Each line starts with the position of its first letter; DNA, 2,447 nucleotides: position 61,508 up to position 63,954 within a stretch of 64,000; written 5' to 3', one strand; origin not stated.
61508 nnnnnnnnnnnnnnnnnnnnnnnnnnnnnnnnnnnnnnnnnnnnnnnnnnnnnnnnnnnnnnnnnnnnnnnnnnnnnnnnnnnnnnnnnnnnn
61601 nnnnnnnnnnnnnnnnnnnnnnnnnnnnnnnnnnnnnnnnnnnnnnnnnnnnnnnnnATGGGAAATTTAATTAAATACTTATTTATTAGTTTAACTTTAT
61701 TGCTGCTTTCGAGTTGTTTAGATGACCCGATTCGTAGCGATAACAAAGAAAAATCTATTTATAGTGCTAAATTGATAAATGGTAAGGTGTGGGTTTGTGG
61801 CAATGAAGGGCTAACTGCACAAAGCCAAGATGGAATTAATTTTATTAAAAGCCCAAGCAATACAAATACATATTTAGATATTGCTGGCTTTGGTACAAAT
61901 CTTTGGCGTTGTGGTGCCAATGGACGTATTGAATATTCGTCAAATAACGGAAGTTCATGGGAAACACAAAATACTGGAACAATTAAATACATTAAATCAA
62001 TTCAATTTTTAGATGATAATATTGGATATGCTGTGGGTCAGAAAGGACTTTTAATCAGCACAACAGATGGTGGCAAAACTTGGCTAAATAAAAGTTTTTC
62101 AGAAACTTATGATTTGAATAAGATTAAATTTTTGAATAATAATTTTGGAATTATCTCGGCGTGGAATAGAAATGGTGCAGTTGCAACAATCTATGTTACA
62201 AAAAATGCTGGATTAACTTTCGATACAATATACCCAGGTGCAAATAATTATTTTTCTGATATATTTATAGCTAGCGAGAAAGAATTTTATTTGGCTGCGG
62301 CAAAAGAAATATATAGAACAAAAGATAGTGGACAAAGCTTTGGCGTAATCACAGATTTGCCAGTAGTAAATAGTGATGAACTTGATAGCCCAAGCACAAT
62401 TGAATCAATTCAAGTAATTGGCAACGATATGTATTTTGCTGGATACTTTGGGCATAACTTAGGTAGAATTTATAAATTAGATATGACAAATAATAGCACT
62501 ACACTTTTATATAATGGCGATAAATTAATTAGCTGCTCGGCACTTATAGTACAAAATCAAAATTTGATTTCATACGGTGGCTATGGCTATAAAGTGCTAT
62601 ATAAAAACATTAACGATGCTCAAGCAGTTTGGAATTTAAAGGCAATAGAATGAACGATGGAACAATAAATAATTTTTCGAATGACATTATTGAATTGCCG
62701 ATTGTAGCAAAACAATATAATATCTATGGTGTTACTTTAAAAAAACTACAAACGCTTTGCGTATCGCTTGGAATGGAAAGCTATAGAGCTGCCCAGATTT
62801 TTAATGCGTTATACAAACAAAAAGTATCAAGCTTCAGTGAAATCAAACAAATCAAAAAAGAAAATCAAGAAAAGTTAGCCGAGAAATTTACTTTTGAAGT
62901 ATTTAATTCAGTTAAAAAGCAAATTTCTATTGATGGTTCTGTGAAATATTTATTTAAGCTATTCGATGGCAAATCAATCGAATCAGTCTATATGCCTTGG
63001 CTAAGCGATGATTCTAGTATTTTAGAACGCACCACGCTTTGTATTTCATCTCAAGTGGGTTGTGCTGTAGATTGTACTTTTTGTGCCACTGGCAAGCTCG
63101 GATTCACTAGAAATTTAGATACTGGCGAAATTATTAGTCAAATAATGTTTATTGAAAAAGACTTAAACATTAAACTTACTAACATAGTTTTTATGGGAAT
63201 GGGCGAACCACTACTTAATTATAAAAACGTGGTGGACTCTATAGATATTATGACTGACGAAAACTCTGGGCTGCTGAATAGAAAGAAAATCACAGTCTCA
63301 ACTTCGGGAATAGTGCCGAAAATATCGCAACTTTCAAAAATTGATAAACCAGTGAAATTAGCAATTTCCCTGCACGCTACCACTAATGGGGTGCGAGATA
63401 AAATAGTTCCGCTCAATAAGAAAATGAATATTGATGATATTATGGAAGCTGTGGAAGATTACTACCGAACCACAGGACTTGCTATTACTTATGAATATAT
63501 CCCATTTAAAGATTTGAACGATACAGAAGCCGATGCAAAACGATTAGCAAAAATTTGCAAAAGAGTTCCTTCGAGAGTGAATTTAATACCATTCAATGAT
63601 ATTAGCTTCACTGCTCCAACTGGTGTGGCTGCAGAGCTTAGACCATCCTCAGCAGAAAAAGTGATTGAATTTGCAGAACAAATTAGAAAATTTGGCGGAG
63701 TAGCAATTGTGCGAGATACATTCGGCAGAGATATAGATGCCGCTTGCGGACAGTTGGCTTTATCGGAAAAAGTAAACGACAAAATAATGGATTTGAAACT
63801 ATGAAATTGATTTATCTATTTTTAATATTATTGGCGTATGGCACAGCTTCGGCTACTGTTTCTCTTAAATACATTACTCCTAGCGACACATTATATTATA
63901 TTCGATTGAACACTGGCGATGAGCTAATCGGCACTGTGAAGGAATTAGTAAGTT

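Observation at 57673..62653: GT2 - OMP barrel - Cys-rich GT9 - GT9 - BNR lipoprotein module fused onto the end of the T9SS cargo array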

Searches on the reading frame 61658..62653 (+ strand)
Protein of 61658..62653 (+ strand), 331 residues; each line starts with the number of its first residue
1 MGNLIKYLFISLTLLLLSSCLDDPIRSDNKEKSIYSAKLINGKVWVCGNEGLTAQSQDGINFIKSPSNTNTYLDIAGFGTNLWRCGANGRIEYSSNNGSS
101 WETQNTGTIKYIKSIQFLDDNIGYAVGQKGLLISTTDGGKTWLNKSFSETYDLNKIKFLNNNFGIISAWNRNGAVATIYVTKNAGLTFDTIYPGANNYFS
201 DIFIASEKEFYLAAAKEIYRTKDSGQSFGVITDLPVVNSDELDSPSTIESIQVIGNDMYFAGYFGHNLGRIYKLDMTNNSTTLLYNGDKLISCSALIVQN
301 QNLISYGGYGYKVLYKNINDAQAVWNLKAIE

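Call 3: search_protein_families(library=pfam, proteins=[window:61658-62653:+], max_evalue=0.01)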
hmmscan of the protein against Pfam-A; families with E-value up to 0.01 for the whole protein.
window:61658-62653:+ (331 aa): 3 families
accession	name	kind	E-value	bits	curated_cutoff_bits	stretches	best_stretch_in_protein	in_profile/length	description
PF14870.12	PSII_BNR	-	1e-09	38.6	27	1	99-228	7-137/303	Photosynthesis system II assembly factor YCF48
PF13570.13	Beta-prop_ACSF4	-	1.5e-06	28.3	133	1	245-328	48-130/329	Beta-alanine-activating enzyme, beta-propeller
PF15902.12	Sortilin-Vps10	-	6.2e-06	25.7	33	1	91-193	3-114/446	Sortilin, neurotensin receptor 3,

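Call 4: search_protein_families(library=ncbifam, proteins=[window:61658-62653:+], max_evalue=0.01)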
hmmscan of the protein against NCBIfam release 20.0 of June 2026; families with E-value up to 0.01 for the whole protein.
window:61658-62653:+ (331 aa): 2 families
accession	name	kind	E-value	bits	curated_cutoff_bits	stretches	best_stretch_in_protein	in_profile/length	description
NF010237.0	PRK13684.1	equivalog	8.4e-11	41.5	326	1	99-229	35-165/334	photosynthesis system II assembly factor Ycf48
NF045728.1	glycosyl_F510_1955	equivalog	3.6e-09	36.3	175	1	132-243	74-185/246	F510_1955 family glycosylhydrolase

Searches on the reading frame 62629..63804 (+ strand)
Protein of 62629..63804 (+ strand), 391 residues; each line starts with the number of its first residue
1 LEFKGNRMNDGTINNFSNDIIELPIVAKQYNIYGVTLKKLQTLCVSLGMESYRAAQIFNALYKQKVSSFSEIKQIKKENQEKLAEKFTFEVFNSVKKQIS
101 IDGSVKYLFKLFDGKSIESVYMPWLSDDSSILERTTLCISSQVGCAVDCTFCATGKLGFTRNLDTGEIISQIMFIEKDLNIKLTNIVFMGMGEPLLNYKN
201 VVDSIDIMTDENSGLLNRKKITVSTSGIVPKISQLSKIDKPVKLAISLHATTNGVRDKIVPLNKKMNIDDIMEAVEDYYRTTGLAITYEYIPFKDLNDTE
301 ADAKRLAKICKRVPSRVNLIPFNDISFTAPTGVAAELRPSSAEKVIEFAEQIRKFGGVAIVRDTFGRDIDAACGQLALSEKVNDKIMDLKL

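Call 3: search_protein_families(library=pfam, proteins=[window:62629-63804:+], max_evalue=0.01)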
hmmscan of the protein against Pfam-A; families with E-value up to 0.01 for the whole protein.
window:62629-63804:+ (391 aa): 2 families
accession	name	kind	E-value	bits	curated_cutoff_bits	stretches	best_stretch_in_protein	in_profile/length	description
PF04055.27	Radical_SAM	-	3.8e-14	53.7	29.5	1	140-300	2-158/166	Radical SAM superfamily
PF21016.3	RlmN_N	-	2.3e-10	40.5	24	1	31-87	2-58/60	Ribosomal RNA large subunit methyltransferase N-terminal domain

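Call 4: search_protein_families(library=ncbifam, proteins=[window:62629-63804:+], max_evalue=0.01)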
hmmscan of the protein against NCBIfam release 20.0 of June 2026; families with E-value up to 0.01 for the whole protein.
window:62629-63804:+ (391 aa): 12 families
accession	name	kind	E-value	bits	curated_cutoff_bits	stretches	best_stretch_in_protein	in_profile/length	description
TIGR00048.1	rRNA_mod_RlmN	equivalog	1.1e-103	347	290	1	28-382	5-348/355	dual-specificity RNA methyltransferase RlmN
NF008396.0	PRK11194.1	equivalog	1.9e-84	283.7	633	1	28-377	11-354/379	dual-specificity RNA methyltransferase RlmN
NF011031.0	PRK14461.1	equivalog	7.7e-71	239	601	1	28-382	6-367/372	ribosomal RNA large subunit methyltransferase N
NF000424.4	CfrAB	exception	1.4e-67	228.5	530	1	38-377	5-337/338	Cfr family 23S rRNA (adenine(2503)-C(8))-methyltransferase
NF011024.0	PRK14453.1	equivalog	1.8e-67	228.1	468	1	38-378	9-342/348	23S rRNA (adenine(2503)-C(8))-methyltransferase Cfr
TIGR04432.1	rSAM_Cfr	equivalog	1.6e-66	224.9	550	1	38-377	7-339/341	Cfr family 23S rRNA (adenine(2503)-C(8))-methyltransferase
NF011040.0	PRK14470.1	equivalog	4.8e-60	203.8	441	1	36-379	5-334/338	ribosomal RNA large subunit methyltransferase N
NF011034.0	PRK14464.1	equivalog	1.5e-52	178.5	422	1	100-377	71-327/348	RNA methyltransferase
TIGR03974.1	rSAM_six_Cys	equivalog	0.00012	21.1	425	1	73-242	40-207/451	thioether cross-link-forming SCIFF peptide maturase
TIGR04038.1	tatD_link_rSAM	subfamily_domain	0.00031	20.6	129.7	1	143-265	16-139/192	TatD family nuclease-associated radical SAM protein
TIGR04317.1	W_rSAM_matur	equivalog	0.0038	16.4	380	1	138-258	7-120/349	tungsten cofactor oxidoreductase radical SAM maturase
TIGR01210.1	TIGR01210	equivalog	0.0058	15.9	212.15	1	231-319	119-207/313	archaeosine biosynthesis radical SAM protein RaSEA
